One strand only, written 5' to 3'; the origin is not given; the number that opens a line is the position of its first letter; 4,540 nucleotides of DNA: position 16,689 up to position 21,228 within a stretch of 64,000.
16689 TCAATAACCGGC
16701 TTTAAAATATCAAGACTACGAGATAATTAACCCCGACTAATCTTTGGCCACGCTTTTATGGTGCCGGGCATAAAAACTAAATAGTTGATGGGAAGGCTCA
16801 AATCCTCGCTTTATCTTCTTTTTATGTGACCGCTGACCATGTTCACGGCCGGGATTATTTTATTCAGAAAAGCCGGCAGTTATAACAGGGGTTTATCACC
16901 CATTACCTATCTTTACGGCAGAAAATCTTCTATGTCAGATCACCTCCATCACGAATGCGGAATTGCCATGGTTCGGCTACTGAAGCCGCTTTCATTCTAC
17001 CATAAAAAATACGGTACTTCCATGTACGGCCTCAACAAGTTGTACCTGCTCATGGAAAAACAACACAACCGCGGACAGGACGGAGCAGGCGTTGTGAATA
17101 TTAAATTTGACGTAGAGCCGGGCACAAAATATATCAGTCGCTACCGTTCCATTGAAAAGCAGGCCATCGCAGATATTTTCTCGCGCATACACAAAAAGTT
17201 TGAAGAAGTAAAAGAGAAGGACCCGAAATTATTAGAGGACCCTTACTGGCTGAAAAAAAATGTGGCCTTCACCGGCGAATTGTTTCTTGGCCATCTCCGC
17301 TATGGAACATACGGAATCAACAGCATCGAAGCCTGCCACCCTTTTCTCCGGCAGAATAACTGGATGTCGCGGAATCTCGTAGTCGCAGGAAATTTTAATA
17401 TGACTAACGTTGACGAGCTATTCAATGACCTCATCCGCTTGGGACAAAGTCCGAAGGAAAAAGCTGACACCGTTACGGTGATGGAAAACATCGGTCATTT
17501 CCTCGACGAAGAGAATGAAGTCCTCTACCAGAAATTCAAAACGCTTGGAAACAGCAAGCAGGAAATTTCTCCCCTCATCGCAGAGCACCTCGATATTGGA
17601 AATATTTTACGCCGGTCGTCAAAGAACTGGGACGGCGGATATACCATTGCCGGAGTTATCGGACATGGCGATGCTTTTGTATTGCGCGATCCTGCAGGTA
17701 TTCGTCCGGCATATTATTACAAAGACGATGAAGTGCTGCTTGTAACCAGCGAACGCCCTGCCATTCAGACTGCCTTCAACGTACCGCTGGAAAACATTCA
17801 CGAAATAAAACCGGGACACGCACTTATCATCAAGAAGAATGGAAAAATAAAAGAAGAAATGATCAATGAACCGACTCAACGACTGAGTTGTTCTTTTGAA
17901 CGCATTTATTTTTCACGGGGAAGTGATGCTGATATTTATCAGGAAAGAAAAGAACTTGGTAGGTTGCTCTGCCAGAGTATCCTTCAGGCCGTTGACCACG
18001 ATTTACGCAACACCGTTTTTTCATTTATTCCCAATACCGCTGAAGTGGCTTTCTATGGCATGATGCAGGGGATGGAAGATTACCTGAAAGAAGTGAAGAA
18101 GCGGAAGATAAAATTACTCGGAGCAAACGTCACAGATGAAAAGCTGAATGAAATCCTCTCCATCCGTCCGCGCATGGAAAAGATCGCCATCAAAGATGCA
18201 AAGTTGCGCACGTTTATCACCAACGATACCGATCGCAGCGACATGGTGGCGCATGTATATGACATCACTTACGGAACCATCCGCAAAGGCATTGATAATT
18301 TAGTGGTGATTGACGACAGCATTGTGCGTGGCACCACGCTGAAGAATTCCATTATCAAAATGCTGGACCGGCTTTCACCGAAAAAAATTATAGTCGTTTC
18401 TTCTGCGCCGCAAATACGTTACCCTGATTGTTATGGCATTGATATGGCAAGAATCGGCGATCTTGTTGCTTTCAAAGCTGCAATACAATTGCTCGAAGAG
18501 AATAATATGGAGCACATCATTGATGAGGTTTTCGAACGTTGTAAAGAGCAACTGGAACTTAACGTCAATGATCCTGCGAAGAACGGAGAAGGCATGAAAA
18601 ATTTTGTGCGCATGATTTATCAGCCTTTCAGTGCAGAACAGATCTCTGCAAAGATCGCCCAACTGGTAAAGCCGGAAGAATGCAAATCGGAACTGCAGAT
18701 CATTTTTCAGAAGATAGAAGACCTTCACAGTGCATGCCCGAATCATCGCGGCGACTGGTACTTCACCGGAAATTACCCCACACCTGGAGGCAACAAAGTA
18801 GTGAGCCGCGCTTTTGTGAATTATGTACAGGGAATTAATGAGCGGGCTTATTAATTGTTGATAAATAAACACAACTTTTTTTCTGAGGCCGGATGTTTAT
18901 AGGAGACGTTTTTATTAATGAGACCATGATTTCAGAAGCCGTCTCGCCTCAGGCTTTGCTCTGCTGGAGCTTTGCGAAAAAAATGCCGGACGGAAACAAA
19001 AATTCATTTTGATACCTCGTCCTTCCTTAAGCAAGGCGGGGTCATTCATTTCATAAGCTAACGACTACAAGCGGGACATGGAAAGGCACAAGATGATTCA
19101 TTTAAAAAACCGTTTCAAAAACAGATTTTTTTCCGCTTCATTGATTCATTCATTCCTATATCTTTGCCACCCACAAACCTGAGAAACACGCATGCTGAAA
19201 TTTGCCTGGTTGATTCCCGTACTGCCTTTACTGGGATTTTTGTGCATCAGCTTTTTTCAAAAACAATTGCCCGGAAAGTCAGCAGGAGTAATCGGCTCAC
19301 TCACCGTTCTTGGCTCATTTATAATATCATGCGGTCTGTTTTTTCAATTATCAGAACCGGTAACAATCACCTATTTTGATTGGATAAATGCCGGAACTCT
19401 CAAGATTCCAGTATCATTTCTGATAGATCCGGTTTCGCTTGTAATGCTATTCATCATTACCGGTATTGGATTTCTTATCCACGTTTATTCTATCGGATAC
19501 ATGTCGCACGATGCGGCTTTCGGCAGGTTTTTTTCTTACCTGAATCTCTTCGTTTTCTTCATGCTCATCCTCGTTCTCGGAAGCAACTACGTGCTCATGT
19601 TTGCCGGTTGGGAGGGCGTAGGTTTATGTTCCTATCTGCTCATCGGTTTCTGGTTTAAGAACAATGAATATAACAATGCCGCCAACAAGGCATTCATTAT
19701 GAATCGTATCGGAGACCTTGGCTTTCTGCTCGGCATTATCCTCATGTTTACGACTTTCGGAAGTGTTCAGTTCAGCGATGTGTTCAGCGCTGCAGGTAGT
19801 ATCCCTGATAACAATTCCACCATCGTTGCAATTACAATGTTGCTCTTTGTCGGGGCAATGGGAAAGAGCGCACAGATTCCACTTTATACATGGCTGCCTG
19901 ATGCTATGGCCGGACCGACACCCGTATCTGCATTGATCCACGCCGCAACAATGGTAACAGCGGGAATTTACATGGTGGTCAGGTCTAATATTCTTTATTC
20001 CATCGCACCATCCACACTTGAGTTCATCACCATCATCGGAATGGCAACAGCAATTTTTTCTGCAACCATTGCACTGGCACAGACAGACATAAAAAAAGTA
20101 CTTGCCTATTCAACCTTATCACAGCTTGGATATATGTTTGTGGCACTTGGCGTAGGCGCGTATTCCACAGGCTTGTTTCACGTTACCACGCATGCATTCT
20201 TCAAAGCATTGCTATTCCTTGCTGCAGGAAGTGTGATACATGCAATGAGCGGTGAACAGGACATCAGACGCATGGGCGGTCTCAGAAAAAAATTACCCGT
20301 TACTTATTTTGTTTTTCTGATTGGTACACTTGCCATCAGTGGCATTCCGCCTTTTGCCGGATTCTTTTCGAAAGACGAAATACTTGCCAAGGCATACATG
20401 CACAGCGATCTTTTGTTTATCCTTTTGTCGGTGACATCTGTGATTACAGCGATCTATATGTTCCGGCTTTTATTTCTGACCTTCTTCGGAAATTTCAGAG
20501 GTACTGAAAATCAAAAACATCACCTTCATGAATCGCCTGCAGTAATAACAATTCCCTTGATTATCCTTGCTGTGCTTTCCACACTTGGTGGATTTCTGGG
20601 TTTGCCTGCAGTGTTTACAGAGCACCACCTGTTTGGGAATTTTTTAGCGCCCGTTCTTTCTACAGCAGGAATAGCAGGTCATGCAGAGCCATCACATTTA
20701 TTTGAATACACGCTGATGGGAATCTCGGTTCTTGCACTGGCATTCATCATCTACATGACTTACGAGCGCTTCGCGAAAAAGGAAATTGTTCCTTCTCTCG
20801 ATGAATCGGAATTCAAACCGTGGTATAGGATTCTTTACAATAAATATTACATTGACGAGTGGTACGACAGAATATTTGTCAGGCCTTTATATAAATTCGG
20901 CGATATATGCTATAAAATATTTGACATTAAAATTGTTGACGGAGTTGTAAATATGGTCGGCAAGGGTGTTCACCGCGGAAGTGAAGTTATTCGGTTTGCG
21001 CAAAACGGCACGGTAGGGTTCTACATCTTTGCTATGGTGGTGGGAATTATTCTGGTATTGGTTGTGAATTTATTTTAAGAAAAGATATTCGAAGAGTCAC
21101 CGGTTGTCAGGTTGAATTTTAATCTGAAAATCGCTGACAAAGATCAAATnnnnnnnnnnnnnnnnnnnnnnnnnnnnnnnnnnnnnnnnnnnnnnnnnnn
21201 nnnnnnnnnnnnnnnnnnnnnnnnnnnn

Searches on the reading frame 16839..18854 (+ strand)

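Call 53: search_protein_families(library=pfam, proteins=[window:16839-18854:+], max_evalue=0.00001)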
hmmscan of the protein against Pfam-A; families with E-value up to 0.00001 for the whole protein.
window:16839-18854:+ (671 aa): 1 family
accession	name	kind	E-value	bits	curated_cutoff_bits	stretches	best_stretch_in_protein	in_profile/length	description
PF13537.11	GATase_7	-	5.9e-06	26.7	25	0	263-310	73-122/123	Glutamine amidotransferase domain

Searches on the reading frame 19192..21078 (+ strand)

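Call 53: search_protein_families(library=pfam, proteins=[window:19192-21078:+], max_evalue=0.00001)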
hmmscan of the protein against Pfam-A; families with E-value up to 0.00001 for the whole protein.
window:19192-21078:+ (628 aa): 3 families
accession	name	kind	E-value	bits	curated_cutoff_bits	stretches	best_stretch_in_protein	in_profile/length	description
PF00361.26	Proton_antipo_M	-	2.8e-89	299.7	21.5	1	132-419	3-294/294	NADH:quinone oxidoreductase/Mrp antiporter, TM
PF00662.26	Proton_antipo_N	-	3.2e-22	78.6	24.5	1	64-114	1-51/51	NADH-Ubiquinone oxidoreductase (complex I), chain 5 N-terminus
PF01010.25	Proton_antipo_C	-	7.4e-06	26.2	26.8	0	438-572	86-238/243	NADH-dehyrogenase subunit F, TMs, (complex I) C-terminus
